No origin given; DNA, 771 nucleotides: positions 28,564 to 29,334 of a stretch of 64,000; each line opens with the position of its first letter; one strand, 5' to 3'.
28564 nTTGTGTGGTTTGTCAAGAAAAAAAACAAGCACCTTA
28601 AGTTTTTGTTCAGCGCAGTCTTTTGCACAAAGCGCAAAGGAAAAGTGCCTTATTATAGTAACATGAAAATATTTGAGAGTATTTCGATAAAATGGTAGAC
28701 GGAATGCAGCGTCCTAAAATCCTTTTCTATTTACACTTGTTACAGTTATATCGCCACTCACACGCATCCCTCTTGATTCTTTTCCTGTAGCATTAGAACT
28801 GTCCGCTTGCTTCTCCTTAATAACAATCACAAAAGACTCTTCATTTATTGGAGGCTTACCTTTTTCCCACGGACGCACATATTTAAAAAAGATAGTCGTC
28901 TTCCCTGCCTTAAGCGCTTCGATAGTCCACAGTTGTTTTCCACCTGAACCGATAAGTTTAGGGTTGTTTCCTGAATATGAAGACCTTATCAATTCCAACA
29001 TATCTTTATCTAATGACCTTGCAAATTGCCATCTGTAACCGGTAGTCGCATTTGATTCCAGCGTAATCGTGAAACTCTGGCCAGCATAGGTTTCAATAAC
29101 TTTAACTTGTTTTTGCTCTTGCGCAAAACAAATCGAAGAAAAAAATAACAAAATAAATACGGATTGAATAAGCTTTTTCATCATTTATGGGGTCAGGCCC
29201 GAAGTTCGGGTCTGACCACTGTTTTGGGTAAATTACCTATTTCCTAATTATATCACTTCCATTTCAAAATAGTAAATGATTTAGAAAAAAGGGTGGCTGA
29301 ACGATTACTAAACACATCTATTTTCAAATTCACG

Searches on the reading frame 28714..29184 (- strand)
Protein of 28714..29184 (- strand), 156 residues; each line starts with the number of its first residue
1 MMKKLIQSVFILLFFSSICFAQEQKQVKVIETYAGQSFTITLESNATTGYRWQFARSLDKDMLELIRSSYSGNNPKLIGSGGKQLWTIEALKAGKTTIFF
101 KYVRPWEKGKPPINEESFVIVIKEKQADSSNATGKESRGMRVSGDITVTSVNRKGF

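Call 51: find_encoding_contigs(protein=window:28714-29184:-, flank=4000, max_places=8)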
Protein window:28714-29184:- (156 aa): 1 contig read that carries it; 1 place shown.
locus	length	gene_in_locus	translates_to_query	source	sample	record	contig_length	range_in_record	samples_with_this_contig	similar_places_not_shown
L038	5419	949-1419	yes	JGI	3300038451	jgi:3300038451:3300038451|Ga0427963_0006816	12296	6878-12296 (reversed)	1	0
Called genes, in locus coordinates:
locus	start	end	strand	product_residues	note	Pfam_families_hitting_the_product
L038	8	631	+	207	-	PF00005:ABC_tran, PF02463:SMC_N (weak), PF13304:AAA_21 (faint)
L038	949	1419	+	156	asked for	PF09394:Inhibitor_I42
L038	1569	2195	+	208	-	PF01726:LexA_DNA_bind, PF00717:Peptidase_S24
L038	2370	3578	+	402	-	PF01075:Glyco_transf_9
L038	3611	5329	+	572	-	PF13414:TPR_11 (weak), PF07719:TPR_2 (weak), PF13414:TPR_11 (weak), PF13432:TPR_16 (weak), PF13424:TPR_12, PF13414:TPR_11, PF14559:TPR_19, PF00515:TPR_1, +10 more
